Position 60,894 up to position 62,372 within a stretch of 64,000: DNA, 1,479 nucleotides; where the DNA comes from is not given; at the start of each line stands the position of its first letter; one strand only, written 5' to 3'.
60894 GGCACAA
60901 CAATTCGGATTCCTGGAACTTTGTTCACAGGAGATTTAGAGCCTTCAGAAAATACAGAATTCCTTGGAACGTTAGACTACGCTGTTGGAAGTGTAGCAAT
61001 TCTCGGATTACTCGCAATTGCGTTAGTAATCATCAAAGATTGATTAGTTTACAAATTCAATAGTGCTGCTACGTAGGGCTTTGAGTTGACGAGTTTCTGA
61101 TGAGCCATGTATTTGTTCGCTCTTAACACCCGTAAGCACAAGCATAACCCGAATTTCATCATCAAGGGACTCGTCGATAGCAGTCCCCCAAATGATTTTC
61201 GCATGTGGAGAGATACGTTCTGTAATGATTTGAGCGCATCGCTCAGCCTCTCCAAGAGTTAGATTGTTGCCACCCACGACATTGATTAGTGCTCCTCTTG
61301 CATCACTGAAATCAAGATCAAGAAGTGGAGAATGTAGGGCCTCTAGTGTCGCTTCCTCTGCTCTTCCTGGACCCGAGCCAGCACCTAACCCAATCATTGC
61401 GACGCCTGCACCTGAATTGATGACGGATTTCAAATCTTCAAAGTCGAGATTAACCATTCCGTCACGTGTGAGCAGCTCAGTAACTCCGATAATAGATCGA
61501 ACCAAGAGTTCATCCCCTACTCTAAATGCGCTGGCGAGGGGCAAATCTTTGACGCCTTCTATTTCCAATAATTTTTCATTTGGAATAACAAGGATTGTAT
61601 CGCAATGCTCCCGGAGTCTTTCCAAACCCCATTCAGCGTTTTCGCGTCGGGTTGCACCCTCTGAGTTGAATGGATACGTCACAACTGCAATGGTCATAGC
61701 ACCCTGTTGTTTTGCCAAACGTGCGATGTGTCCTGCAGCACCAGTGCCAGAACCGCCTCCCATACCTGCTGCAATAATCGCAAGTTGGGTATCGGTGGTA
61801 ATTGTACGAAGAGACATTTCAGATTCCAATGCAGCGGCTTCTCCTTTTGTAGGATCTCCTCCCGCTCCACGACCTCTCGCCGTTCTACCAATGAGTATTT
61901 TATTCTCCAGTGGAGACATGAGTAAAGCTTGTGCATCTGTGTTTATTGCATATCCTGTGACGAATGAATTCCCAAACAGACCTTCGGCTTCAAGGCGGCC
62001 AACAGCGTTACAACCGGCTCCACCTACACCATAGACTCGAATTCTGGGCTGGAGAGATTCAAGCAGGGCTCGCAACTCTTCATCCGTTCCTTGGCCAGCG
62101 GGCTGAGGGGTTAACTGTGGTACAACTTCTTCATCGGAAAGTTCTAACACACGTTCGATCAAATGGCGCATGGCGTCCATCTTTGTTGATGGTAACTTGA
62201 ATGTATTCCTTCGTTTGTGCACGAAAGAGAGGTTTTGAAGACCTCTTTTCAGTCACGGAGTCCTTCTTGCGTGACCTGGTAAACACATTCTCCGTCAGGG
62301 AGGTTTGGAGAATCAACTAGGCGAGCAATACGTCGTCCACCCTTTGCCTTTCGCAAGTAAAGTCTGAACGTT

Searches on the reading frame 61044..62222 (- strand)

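Call 3: search_protein_families(library=pfam, proteins=[window:61044-62222:-], max_evalue=0.01)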
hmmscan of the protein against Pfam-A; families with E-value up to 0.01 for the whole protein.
window:61044-62222:- (392 aa): 2 families
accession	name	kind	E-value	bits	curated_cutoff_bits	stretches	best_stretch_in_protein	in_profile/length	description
PF00091.31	Tubulin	-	5.2e-39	134.9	33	1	61-221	2-188/190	Tubulin/FtsZ family, GTPase domain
PF12327.13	FtsZ_C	-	1.6e-33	115.3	27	1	273-367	1-95/95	FtsZ family, C-terminal domain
